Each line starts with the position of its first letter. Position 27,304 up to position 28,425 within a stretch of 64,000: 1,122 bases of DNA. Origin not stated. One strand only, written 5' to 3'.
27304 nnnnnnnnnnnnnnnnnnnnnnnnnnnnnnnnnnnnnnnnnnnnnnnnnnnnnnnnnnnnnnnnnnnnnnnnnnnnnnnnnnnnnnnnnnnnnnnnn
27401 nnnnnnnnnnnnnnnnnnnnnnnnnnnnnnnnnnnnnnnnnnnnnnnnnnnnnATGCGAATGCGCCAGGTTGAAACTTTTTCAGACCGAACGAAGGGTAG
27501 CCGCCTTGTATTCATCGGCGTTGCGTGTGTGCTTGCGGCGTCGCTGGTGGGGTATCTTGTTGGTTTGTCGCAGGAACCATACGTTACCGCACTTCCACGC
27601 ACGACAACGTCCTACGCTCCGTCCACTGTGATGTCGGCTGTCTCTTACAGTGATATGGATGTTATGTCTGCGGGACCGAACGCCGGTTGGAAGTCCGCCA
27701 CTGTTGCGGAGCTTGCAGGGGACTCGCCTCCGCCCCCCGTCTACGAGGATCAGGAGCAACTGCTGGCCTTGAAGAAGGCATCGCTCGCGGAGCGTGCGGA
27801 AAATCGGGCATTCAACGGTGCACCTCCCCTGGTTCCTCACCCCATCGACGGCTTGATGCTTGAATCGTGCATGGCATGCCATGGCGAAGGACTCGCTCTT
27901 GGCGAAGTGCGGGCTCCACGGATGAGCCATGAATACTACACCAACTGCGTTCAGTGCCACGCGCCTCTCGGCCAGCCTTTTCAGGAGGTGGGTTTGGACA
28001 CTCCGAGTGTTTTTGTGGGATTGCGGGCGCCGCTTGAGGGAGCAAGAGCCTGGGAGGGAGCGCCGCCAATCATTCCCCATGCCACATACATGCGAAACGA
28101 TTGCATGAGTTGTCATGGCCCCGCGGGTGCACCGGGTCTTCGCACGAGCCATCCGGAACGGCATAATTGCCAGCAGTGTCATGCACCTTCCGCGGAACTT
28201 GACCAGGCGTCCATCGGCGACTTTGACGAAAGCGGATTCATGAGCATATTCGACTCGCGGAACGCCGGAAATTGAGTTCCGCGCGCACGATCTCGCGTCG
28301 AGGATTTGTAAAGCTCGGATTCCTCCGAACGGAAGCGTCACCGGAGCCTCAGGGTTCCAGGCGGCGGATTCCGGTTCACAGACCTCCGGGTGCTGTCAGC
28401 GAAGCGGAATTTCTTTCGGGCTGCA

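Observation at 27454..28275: Tandem NapB-NapB tetrahaem cytochrome in place of a canonical dihaem NapB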

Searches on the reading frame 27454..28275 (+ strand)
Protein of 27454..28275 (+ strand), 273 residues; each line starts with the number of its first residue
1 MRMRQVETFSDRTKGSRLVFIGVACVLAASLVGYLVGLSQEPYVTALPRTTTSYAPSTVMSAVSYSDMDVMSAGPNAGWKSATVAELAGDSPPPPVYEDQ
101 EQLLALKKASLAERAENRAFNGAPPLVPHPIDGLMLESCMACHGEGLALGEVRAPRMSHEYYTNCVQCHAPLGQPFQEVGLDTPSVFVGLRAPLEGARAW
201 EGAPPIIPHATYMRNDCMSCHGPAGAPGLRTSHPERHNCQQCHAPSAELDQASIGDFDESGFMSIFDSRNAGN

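Call 3: search_protein_families(library=pfam, proteins=[window:27454-28275:+], max_evalue=0.01)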
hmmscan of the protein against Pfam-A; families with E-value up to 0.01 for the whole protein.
window:27454-28275:+ (273 aa): 7 families
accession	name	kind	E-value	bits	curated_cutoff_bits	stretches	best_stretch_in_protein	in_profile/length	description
PF03892.19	NapB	-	4.9e-14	53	25.1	2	98-163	22-90/127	Nitrate reductase cytochrome c-type subunit (NapB)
PF14522.11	Cytochrome_C7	-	8.9e-08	32.3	24.8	2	210-243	37-66/67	Cytochrome c7 and related cytochrome c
PF22113.1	Mtrc-MtrF_II-IV_dom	-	3e-07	30.5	30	1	215-253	7-45/176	Outer membrane cytochrome MtrC/MtrF-like, domains II/IV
PF14537.11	Cytochrom_c3_2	-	2.9e-06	28.1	25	0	213-252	5-42/79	Cytochrome c3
PF09699.15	Paired_CXXCH_1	-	2.2e-05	24.5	20.6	1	209-246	1-39/41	Doubled CXXCH motif (Paired_CXXCH_1)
PF00034.26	Cytochrom_C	-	0.00036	22.2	21.3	0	212-227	8-22/90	Cytochrome c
PF13442.11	Cytochrome_CBB3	-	0.0013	19.4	27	0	157-174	6-22/68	Cytochrome C oxidase, cbb3-type, subunit III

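Call 4: search_protein_families(library=ncbifam, proteins=[window:27454-28275:+], max_evalue=0.01)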
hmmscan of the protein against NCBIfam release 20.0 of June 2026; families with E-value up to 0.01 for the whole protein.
window:27454-28275:+ (273 aa): 5 families
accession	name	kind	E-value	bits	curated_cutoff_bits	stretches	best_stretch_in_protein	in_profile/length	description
NF047727.1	4hemeCytCCctA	equivalog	1.2e-05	25.4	180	0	136-171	57-89/109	tetraheme c-type cytochrome CctA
NF045713.1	CxxCH_16_HmcA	equivalog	3e-05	22.8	400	1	137-172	489-524/541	sulfate respiration complex hexadecaheme cytochrome HmcA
TIGR03507.1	decahem_SO1788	subfamily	0.0016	16.9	209.3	0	137-171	490-519/672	OmcA/MtrC family decaheme c-type cytochrome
TIGR03153.1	cytochr_NrfH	equivalog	0.0022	18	134.2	0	136-170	102-134/138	cytochrome c nitrite reductase small subunit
TIGR02194.1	GlrX_NrdH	subfamily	0.0083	16.3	85.75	0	236-254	6-24/72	glutaredoxin-like protein NrdH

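Call 5: find_homologous_proteins(query=window:27454-28275:+, max_evalue=0.001)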
Query window:27454-28275:+ (273 aa): 734 proteins with E <= 0.001 among 4067 candidates; the best 120 are listed.
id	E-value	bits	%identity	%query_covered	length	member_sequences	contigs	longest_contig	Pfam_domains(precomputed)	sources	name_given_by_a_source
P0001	4.4e-184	628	100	100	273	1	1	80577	PF14537.12,PF03892.20,PF14522.12,PF22113.2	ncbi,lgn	-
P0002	9.7e-72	260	57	70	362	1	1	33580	PF09699.16,PF14537.12,PF03892.20,PF14522.12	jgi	jgi:cytochrome c-type protein NapB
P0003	4.1e-71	258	50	90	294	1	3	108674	PF03892.20,PF14522.12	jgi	-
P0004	2.1e-67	245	48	91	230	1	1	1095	PF03892.20,PF14522.12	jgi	jgi:nitrate reductase cytochrome c-type subunit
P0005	1.6e-62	229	45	90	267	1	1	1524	PF09699.16,PF14537.12,PF03892.20,PF22113.2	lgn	-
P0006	4.0e-61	225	46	88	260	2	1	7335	PF03892.20,PF14522.12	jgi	jgi:cytochrome c-type protein NapB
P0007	3.1e-60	222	49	88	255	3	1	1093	PF14537.12,PF03892.20,PF14522.12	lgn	-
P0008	4.7e-60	221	44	90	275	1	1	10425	PF09699.16,PF14537.12,PF03892.20,PF14522.12,PF22113.2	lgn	-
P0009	4.1e-59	218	46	87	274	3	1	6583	PF03892.20,PF22113.2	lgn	-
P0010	8.7e-59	217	44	90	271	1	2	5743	PF03892.20,PF14522.12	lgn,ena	-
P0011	1.2e-58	217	45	91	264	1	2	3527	PF14537.12,PF03892.20,PF14522.12,PF22113.2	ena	-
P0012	2.4e-58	216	43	90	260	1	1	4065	PF03892.20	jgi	-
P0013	3.0e-58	215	45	87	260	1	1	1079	PF03892.20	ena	-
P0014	4.2e-58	215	44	87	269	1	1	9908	PF09699.16,PF14537.12,PF03892.20,PF14522.12,PF22113.2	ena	-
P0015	5.7e-58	214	40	90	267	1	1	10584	PF09699.16,PF14537.12,PF03892.20,PF22113.2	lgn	-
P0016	6.0e-58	214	46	77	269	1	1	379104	PF14537.12,PF03892.20,PF14522.12,PF22113.2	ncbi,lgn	-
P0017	1.7e-57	213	44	87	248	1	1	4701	PF03892.20,PF14522.12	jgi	-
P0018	4.3e-57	212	45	87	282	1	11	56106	PF14537.12,PF03892.20,PF14522.12,PF22113.2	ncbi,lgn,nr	ncbi:MAG: hypothetical protein KIT24_12785 [Phycisphaeraceae bacterium]|nr:hypothetical protein [Phy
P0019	5.1e-57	211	44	86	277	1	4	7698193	PF14537.12,PF03892.20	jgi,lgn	-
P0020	8.0e-57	211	43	88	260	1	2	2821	PF03892.20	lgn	-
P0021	1.0e-56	210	50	73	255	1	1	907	PF09699.16,PF14537.12,PF03892.20,PF14522.12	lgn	-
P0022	2.0e-56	209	47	87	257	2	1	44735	PF09699.16,PF03892.20,PF14522.12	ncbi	ncbi:MAG: nitrate reductase cytochrome c-type subunit [Planctomycetota bacterium]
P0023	2.4e-56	209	45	86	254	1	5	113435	PF14537.12,PF03892.20,PF02085.22,PF14522.12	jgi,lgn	jgi:cytochrome c-type protein NapB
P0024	5.5e-56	208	43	91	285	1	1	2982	PF09699.16,PF03892.20,PF22113.2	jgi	-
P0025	5.6e-56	208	45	86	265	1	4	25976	PF09699.16,PF14537.12,PF03892.20,PF22113.2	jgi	jgi:nitrate reductase (cytochrome), electron transfer subunit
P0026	7.0e-56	208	43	87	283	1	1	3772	PF14537.12,PF03892.20,PF14522.12,PF22113.2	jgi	-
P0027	8.8e-56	207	44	87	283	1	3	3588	PF14537.12,PF03892.20,PF14522.12,PF22113.2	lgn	-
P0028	9.1e-56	207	44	81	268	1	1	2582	PF14537.12,PF03892.20,PF14522.12,PF22113.2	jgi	jgi:cytochrome c-type protein NapB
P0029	9.2e-56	207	45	89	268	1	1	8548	PF14537.12,PF03892.20,PF14522.12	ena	-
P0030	1.0e-55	207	46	88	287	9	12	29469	PF09699.16,PF14537.12,PF03892.20,PF22113.2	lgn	-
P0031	1.9e-55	206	43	90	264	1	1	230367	PF03892.20,PF22113.2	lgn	-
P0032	2.8e-55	206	44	85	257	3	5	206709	PF14537.12,PF03892.20,PF14522.12,PF22113.2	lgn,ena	-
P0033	4.2e-55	205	46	88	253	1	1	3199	PF14537.12,PF03892.20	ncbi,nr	ncbi:MAG: diheme cytochrome c precursor [Gemmatimonadetes bacterium]|nr:diheme cytochrome c precurso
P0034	5.6e-55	205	45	88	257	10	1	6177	PF09699.16,PF14537.12,PF03892.20,PF22113.2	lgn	-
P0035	6.5e-55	204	41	87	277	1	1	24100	PF14537.12,PF03892.20,PF14522.12,PF22113.2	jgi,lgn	-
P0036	6.6e-55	204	41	89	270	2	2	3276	PF03892.20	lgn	-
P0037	7.1e-55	204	41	88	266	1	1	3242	PF09699.16,PF14537.12,PF03892.20,PF22113.2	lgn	-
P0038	8.4e-55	204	41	87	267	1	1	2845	PF14537.12,PF03892.20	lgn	-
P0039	9.1e-55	204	42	88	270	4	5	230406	PF09699.16,PF03892.20,PF14522.12,PF22113.2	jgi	jgi:cytochrome c-type protein NapB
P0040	1.4e-54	203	41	89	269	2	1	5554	PF03892.20,PF14522.12,PF22113.2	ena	-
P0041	2.0e-54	203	42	88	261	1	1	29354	PF14537.12,PF03892.20,PF22113.2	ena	-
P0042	2.0e-54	203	45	80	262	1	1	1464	PF09699.16,PF14537.12,PF03892.20,PF22113.2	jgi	jgi:nitrate reductase (cytochrome), electron transfer subunit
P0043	2.1e-54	203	45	87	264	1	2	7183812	PF09699.16,PF14537.12,PF03892.20,PF14522.12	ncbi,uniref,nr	ncbi:nitrate reductase cytochrome c-type subunit [Crateriforma conspicua]|uniref:Nitrate reductase c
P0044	2.2e-54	203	44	88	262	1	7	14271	PF03892.20,PF22113.2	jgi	jgi:cytochrome c-type protein NapB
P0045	2.2e-54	203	47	75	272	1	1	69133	PF14537.12,PF03892.20,PF14522.12,PF22113.2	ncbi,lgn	-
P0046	3.8e-54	202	41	89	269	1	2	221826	PF09699.16,PF14537.12,PF03892.20,PF22113.2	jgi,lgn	-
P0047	4.9e-54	201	58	55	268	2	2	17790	PF09699.16,PF14537.12,PF03892.20,PF22113.2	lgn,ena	-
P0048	6.4e-54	201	42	89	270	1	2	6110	PF03892.20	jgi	-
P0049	6.8e-54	201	42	90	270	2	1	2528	PF03892.20,PF14522.12,PF22113.2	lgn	-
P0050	9.5e-54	201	44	81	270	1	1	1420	PF14537.12,PF03892.20,PF14522.12,PF22113.2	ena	-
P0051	1.2e-53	200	46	82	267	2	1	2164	PF03892.20,PF14522.12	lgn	-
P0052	1.5e-53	200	43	86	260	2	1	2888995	PF03892.20,PF14522.12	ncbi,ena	-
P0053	1.6e-53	200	50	72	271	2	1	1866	PF09699.16,PF14537.12,PF03892.20,PF14522.12,PF22113.2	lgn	-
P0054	2.8e-53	199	45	88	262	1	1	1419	PF09699.16,PF14537.12,PF03892.20,PF22113.2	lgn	-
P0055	2.9e-53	199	41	86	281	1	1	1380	PF03892.20,PF22113.2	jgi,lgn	-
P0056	3.5e-53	199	42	92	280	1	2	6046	PF03892.20,PF14522.12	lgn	-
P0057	3.6e-53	199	44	89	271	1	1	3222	PF03892.20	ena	-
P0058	4.8e-53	198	49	73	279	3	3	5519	PF03892.20,PF14522.12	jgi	-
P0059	5.1e-53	198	41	91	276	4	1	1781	PF14537.12,PF03892.20,PF14522.12,PF22113.2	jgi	jgi:nitrate reductase (cytochrome), electron transfer subunit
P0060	5.1e-53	198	44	91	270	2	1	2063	PF09699.16,PF03892.20,PF14522.12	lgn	-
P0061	5.3e-53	198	43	86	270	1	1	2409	PF14537.12,PF03892.20,PF14522.12,PF22113.2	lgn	-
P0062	5.4e-53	198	44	94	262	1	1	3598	PF14537.12,PF03892.20,PF14522.12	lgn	-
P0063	5.5e-53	198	42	88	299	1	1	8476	PF14537.12,PF03892.20,PF00034.27,PF14522.12,PF22113.2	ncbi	-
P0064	5.6e-53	198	42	88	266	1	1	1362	PF14537.12,PF03892.20,PF14522.12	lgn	-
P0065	5.6e-53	198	42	90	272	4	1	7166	PF03892.20,PF13442.12,PF14522.12,PF22113.2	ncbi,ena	-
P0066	5.6e-53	198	45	89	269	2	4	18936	PF03892.20,PF14522.12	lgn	-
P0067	6.3e-53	198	46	84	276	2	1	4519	PF14537.12,PF03892.20,PF14522.12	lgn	-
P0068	8.7e-53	197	44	88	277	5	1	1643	PF14537.12,PF03892.20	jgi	jgi:cytochrome c-type protein NapB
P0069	8.8e-53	197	43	90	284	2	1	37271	PF03892.20,PF14522.12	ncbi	ncbi:MAG: nitrate reductase cytochrome c-type subunit [Planctomycetota bacterium]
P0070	9.5e-53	197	44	87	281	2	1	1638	PF14537.12,PF03892.20,PF14522.12,PF22113.2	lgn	-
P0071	1.0e-52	197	42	92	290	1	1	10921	PF14537.12,PF03892.20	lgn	-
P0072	1.1e-52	197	42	92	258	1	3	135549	PF14537.12,PF22678.2,PF03892.20,PF14522.12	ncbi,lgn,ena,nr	ncbi:MAG TPA: cytochrome c3 family protein [Pirellulaceae bacterium]|nr:cytochrome c3 family protein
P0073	1.2e-52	197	42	88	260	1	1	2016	PF14537.12,PF03892.20,PF22113.2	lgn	-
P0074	1.3e-52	197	45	83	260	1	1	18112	PF09699.16,PF14537.12,PF03892.20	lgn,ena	-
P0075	1.3e-52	197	44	86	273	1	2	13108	PF14537.12,PF03892.20,PF14522.12,PF22113.2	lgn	-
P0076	1.4e-52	197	45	87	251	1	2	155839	PF14537.12,PF03892.20,PF14522.12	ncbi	-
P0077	1.6e-52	197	34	85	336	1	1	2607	PF09699.16,PF14537.12,PF03892.20,PF13442.12,PF14522.12,PF22113.2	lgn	-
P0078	1.7e-52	196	43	86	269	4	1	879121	PF03892.20,PF14522.12,PF22113.2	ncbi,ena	-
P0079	2.0e-52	196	47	80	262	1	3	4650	PF03892.20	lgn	-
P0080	2.1e-52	196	40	91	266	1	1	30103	PF14537.12,PF03892.20,PF22113.2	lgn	-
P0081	2.3e-52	196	44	88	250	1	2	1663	PF03892.20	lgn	-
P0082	2.3e-52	196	41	87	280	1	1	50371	PF14537.12,PF03892.20,PF22113.2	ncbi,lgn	-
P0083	2.6e-52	196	43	88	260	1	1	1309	PF03892.20,PF22113.2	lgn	-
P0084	2.8e-52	196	43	88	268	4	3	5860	PF03892.20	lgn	-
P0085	2.9e-52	196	44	88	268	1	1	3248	PF14537.12,PF03892.20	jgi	jgi:nitrate reductase (cytochrome), electron transfer subunit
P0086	2.9e-52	196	39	88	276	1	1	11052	PF03892.20,PF14522.12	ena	-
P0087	3.0e-52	196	40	92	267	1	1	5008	PF14537.12,PF03892.20,PF00684.26,PF22113.2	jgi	-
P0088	3.0e-52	196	43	86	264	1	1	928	PF09699.16,PF03892.20,PF14522.12,PF22113.2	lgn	-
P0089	3.1e-52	196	43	89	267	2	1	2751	PF09699.16,PF03892.20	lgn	-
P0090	3.3e-52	196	44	89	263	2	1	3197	PF14537.12,PF03892.20,PF14522.12,PF22113.2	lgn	-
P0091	3.3e-52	195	49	74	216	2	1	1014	PF09699.16,PF14537.12,PF03892.20,PF14522.12,PF22113.2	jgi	jgi:cytochrome c-type protein NapB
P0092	3.7e-52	195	41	93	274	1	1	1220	PF03892.20,PF14522.12,PF22113.2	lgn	-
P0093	3.9e-52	195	40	88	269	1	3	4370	PF14537.12,PF03892.20,PF13442.12,PF14522.12,PF22113.2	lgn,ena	-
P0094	4.2e-52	195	39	91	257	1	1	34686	PF03892.20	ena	-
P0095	4.2e-52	195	43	86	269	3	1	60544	PF09699.16,PF14537.12,PF03892.20,PF14522.12,PF22113.2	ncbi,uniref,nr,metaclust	ncbi:diheme cytochrome c precursor [Rhodopirellula sallentina]|uniref:Diheme cytochrome c n=1 Tax=Rh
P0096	4.6e-52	195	42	88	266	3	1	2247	PF09699.16,PF14537.12,PF03892.20,PF14522.12,PF22113.2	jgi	jgi:cytochrome c-type protein NapB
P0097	4.7e-52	195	42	87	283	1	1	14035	PF09699.16,PF03892.20,PF14522.12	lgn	-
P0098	5.4e-52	195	41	88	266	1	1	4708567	PF14537.12,PF03892.20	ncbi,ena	-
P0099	5.4e-52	195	43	85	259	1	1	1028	PF14537.12,PF03892.20,PF14522.12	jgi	jgi:cytochrome c-type protein NapB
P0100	5.5e-52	195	44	87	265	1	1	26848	PF14537.12,PF03892.20,PF14522.12,PF22113.2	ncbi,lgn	-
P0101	5.6e-52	195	44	88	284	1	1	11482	PF14537.12,PF03892.20,PF14522.12,PF22113.2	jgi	-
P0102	5.7e-52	195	39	88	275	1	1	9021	PF14537.12,PF03892.20,PF00684.26,PF22113.2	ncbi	-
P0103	5.7e-52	195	44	86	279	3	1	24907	PF03892.20,PF02085.22,PF22113.2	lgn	-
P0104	5.8e-52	195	49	72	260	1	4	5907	PF09699.16,PF14537.12,PF03892.20,PF14522.12,PF22113.2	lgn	-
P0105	6.1e-52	195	46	86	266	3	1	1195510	PF14537.12,PF03892.20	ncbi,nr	ncbi:MAG: diheme cytochrome c precursor [Pirellulaceae bacterium]|nr:diheme cytochrome c precursor [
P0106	6.2e-52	195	42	88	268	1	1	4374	PF14537.12,PF03892.20,PF22113.2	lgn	-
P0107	6.8e-52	194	42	86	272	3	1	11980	PF03892.20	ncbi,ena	-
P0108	7.5e-52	194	38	96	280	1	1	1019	PF14537.12,PF03892.20,PF14522.12,PF22113.2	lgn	-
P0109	8.2e-52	194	41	90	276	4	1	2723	PF14537.12,PF03892.20,PF14522.12,PF22113.2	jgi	jgi:cytochrome c-type protein NapB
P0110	8.3e-52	194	41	94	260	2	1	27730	PF03892.20,PF22113.2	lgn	-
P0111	8.6e-52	194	44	86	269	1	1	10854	PF03892.20,PF22113.2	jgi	jgi:cytochrome c-type protein NapB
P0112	9.2e-52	194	44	89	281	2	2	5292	PF09699.16,PF14537.12,PF03892.20,PF14522.12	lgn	-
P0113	1.2e-51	194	42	88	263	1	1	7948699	PF09699.16,PF03892.20,PF14522.12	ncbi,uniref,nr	ncbi:diheme cytochrome c precursor [Planctomycetes bacterium K23_9]|uniref:Uncharacterized protein n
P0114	1.5e-51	193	58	54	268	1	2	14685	PF03892.20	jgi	jgi:nitrate reductase (cytochrome), electron transfer subunit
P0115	1.6e-51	193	51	67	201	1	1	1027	PF03892.20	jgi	jgi:cytochrome c-type protein NapB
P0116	1.6e-51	193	44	85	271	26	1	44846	PF14537.12,PF03892.20,PF14522.12,PF22113.2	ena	-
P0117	1.6e-51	193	41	87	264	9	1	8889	PF03892.20,PF14522.12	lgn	-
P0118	1.7e-51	193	42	88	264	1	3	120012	PF03892.20,PF14522.12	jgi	jgi:cytochrome c-type protein NapB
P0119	1.7e-51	193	44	81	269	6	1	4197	PF03892.20,PF14522.12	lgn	-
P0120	1.9e-51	193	41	91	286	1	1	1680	PF03892.20,PF14522.12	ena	-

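Call 6: search_solved_structures(query=window:27454-28275:+, max_evalue=1, show_alignments=4)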
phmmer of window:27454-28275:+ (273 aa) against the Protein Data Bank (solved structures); distinct sequences matched with E-value up to 1: 4.
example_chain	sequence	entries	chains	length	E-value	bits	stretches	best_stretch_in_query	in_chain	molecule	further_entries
6r2q_A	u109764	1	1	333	0.00015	24.4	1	135-256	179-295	Cystathionine beta-synthase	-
3ml1_B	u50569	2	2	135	0.00093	21.8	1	116-146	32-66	Diheme cytochrome c napB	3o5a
1jni_A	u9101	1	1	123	0.008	18.7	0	199-257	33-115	DIHEME CYTOCHROME C NAPB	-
1ogy_B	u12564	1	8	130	0.015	17.8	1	113-162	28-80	DIHEME CYTOCHROME C NAPB MOLECULE: NITRATE REDUCTASE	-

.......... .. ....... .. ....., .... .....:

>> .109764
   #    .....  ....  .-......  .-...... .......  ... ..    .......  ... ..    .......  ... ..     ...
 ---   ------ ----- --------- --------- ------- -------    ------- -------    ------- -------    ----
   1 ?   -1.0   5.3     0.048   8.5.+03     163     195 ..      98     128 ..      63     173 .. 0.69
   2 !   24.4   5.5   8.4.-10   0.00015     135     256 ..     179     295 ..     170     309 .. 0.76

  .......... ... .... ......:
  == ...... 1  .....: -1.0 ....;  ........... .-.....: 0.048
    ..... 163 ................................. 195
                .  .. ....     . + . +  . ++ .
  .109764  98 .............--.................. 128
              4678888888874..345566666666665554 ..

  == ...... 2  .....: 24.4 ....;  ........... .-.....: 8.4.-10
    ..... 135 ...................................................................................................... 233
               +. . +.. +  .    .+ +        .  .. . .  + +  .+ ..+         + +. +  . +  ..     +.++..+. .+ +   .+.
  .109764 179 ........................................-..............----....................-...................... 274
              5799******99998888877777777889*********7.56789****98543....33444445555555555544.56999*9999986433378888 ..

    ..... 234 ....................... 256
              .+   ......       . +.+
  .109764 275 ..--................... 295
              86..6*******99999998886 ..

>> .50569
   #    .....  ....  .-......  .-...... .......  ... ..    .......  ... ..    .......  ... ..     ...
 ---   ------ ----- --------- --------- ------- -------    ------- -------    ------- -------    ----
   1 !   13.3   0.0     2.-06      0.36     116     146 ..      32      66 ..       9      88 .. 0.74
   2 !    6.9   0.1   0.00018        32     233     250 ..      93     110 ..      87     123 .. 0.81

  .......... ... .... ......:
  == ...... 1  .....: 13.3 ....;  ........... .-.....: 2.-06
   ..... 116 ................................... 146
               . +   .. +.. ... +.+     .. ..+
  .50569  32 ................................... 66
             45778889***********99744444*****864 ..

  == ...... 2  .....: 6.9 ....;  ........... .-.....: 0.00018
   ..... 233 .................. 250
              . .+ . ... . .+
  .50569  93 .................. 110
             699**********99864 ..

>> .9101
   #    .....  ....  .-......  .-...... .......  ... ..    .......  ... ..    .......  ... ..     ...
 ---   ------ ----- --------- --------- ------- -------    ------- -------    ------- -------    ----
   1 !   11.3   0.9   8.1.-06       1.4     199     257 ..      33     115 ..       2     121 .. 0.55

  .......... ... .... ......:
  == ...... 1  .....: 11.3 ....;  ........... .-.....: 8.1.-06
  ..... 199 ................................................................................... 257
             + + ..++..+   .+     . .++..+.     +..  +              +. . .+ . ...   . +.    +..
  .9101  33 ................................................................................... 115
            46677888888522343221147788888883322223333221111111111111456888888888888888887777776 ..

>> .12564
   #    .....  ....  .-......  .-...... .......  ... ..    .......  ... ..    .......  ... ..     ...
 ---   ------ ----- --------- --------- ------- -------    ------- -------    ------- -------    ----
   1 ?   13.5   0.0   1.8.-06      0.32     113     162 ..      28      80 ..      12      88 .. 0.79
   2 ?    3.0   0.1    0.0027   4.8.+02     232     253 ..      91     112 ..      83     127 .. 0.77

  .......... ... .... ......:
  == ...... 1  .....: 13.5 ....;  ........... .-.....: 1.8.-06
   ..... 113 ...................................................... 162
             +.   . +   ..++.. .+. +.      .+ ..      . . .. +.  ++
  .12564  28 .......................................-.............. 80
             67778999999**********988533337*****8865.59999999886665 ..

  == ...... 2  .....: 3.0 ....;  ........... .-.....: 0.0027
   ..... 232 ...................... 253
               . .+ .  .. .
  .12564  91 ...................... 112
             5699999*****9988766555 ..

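Call 8: list_cluster_members(proteins=[P0001, P0016, P0043])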
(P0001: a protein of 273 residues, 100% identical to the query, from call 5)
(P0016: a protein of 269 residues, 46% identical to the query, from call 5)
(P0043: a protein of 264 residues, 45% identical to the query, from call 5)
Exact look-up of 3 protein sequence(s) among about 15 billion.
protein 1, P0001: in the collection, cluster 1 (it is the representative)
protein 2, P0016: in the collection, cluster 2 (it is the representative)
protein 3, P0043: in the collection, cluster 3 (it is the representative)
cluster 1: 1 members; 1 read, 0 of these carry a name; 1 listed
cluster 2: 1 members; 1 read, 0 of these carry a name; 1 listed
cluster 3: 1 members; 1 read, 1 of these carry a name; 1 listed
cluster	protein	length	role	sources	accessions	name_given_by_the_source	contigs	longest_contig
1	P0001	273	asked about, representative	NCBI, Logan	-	-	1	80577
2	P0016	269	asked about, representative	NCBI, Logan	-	-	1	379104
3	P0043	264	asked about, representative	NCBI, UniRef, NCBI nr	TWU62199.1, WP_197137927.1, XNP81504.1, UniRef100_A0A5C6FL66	nitrate reductase cytochrome c-type subunit [Crateriforma conspicua] | Nitrate reductase cytochrome c-type subunit (NapB) n=1 Tax=Crateriforma conspicua ...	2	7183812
